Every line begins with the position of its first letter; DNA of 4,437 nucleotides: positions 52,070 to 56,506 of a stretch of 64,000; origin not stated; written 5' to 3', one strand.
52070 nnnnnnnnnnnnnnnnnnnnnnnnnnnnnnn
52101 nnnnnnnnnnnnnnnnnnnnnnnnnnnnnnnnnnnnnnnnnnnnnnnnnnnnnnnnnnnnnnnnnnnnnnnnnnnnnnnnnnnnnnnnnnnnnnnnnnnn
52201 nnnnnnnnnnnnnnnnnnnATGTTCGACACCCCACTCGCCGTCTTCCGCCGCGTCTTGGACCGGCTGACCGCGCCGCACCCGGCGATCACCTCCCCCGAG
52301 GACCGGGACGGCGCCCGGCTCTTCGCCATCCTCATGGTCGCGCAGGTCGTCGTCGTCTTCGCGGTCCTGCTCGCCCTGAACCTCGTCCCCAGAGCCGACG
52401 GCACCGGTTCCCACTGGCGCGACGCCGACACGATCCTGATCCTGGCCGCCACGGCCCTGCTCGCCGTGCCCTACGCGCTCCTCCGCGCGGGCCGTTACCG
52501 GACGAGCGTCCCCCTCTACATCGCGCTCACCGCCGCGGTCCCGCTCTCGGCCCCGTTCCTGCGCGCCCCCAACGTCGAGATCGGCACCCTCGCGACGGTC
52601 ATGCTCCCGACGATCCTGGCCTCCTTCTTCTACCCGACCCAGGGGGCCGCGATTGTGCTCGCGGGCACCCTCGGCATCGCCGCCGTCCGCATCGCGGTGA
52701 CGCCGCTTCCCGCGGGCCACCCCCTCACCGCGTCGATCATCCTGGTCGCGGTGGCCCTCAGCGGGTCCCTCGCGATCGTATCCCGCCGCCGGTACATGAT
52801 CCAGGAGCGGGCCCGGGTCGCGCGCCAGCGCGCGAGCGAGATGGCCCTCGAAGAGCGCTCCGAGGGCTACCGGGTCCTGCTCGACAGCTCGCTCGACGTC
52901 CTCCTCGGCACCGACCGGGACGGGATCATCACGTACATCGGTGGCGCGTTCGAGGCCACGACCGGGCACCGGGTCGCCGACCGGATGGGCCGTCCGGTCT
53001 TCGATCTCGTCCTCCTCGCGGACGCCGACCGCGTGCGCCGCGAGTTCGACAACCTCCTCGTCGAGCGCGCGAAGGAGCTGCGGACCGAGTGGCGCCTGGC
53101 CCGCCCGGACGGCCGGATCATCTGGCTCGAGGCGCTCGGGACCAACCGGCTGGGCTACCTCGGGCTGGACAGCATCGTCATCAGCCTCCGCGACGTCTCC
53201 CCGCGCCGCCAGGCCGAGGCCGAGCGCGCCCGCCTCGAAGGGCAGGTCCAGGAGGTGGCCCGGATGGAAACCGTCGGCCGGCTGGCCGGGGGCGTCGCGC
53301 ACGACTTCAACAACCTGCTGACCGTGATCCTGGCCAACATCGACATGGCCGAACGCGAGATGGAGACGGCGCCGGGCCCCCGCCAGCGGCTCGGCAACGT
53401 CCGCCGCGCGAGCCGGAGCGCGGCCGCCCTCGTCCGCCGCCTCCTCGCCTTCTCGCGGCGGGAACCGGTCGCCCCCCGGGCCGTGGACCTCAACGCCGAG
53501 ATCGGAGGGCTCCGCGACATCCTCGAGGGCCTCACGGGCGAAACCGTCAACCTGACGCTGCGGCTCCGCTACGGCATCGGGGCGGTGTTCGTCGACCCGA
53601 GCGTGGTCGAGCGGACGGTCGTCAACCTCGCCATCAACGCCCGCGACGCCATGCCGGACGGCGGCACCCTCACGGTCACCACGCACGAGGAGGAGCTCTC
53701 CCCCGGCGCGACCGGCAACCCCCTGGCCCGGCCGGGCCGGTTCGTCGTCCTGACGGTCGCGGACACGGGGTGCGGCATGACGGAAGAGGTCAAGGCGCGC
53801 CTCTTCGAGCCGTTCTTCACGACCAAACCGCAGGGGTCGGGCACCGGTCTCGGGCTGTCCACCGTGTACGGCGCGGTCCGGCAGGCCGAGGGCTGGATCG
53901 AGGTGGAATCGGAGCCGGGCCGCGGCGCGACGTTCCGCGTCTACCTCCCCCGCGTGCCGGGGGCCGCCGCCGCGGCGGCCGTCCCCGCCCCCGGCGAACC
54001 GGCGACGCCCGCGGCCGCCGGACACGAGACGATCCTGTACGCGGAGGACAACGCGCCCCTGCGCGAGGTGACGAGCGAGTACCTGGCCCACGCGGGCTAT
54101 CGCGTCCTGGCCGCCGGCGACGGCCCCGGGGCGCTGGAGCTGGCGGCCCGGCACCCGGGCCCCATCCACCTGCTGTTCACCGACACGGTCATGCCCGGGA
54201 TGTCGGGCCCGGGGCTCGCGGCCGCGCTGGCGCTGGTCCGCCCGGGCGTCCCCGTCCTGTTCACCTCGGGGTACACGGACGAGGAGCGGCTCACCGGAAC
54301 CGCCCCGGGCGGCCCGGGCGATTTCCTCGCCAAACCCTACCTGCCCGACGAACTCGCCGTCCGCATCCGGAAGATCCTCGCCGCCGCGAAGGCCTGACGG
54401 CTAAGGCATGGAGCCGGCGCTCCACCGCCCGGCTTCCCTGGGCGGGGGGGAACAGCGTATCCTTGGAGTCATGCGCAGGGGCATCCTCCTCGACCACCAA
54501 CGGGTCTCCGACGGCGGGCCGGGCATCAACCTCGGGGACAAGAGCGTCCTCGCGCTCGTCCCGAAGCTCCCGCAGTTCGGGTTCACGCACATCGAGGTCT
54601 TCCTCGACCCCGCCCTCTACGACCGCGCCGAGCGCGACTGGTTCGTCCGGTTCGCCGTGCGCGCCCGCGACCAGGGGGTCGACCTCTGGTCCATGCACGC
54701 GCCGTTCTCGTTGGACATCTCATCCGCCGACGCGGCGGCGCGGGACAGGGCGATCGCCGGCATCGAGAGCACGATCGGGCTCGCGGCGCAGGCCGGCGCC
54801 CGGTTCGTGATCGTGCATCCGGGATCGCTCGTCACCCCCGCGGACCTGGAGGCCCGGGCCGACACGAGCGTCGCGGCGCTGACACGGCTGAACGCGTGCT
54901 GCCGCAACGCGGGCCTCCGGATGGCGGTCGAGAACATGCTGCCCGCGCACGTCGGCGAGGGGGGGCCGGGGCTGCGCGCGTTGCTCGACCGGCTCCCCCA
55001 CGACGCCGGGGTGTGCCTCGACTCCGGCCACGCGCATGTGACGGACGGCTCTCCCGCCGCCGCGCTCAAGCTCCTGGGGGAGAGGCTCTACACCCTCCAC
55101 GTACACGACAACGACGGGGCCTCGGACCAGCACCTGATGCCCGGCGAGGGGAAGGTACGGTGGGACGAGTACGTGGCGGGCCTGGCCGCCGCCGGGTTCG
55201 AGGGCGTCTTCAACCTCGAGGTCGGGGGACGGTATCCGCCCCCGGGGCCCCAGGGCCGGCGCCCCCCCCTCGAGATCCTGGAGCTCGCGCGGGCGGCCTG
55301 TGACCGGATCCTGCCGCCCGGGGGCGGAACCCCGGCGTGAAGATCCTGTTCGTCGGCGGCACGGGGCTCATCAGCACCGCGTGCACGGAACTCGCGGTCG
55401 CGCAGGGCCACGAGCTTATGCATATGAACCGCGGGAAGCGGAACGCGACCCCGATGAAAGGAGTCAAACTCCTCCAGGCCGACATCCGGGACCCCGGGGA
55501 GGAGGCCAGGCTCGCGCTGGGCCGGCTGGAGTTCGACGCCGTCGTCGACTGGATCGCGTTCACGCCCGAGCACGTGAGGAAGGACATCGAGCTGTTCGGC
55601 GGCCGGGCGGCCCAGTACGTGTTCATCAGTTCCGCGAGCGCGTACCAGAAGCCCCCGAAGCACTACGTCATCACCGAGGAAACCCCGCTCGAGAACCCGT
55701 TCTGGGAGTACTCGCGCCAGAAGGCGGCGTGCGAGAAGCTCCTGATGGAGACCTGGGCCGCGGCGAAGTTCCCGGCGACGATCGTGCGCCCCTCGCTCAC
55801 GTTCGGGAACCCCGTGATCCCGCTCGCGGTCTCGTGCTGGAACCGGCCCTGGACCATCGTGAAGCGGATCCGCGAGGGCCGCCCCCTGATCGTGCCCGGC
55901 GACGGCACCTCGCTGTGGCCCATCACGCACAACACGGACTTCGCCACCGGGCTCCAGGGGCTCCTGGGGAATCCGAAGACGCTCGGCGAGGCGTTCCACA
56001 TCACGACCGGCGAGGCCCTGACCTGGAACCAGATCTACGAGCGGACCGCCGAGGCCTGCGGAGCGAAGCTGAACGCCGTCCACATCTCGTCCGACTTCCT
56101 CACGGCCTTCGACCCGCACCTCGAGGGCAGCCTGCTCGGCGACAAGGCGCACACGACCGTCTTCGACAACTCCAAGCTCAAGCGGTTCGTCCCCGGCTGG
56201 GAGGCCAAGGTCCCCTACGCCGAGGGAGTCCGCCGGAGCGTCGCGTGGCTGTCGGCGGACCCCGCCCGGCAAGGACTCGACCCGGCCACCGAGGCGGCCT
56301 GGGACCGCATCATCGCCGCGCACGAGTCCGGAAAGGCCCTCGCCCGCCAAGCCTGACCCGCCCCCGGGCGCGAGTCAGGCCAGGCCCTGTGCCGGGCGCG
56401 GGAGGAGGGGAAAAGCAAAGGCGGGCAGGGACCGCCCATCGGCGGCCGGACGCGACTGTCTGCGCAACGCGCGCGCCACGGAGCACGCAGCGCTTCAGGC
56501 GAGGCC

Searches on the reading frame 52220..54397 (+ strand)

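Call 32: search_protein_families(library=pfam, proteins=[window:52220-54397:+], max_evalue=0.001)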
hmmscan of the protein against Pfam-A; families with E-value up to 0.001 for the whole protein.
window:52220-54397:+ (725 aa): 5 families
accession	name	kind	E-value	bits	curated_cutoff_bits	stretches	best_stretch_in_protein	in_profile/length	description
PF02518.31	HATPase_c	-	1.4e-21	77.4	26.4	1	459-578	2-109/111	Histidine kinase-, DNA gyrase B-, and HSP90-like ATPase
PF00072.30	Response_reg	-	4.3e-14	53.1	30.2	1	605-716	1-110/111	Response regulator receiver domain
PF00512.31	HisKA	-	8.7e-09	35.7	26.9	1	353-415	3-64/66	His Kinase A (phospho-acceptor) domain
PF00989.32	PAS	-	1.4e-08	35.1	22.6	1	217-325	3-112/113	PAS fold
PF08447.18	PAS_3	-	3.9e-08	33.9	25.6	1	238-308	2-73/89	PAS fold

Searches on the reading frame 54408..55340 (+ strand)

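Call 32: search_protein_families(library=pfam, proteins=[window:54408-55340:+], max_evalue=0.001)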
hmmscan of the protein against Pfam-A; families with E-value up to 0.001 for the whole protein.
window:54408-55340:+ (310 aa): 1 family
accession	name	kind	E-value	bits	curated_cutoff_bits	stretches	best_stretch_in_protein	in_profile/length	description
PF01261.30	AP_endonuc_2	-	3.2e-34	119.2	31.1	1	56-280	6-235/249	Xylose isomerase-like TIM barrel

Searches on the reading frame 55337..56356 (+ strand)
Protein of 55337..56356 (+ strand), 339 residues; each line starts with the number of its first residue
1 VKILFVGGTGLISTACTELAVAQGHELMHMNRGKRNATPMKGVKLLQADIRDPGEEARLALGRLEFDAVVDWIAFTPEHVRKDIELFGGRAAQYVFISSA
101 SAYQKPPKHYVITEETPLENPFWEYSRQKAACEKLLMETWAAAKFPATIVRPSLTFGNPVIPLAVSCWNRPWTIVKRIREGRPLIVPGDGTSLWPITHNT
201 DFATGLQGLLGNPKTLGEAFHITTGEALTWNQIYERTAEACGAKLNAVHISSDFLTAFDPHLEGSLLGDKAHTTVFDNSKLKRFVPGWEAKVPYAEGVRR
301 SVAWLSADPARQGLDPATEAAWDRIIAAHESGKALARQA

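Call 32: search_protein_families(library=pfam, proteins=[window:55337-56356:+], max_evalue=0.001)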
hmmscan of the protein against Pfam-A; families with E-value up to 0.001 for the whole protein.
window:55337-56356:+ (339 aa): 3 families
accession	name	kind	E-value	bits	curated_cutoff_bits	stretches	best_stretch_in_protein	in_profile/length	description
PF01370.27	Epimerase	-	4.6e-18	66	20.9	1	92-216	108-231/240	NAD dependent epimerase/dehydratase family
PF04321.23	RmlD_sub_bind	-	3e-05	23.7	27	0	1-76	1-62/287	RmlD substrate binding domain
PF13460.12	NAD_binding_10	-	0.00013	22.3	27.2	1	7-153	1-144/184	NAD(P)H-binding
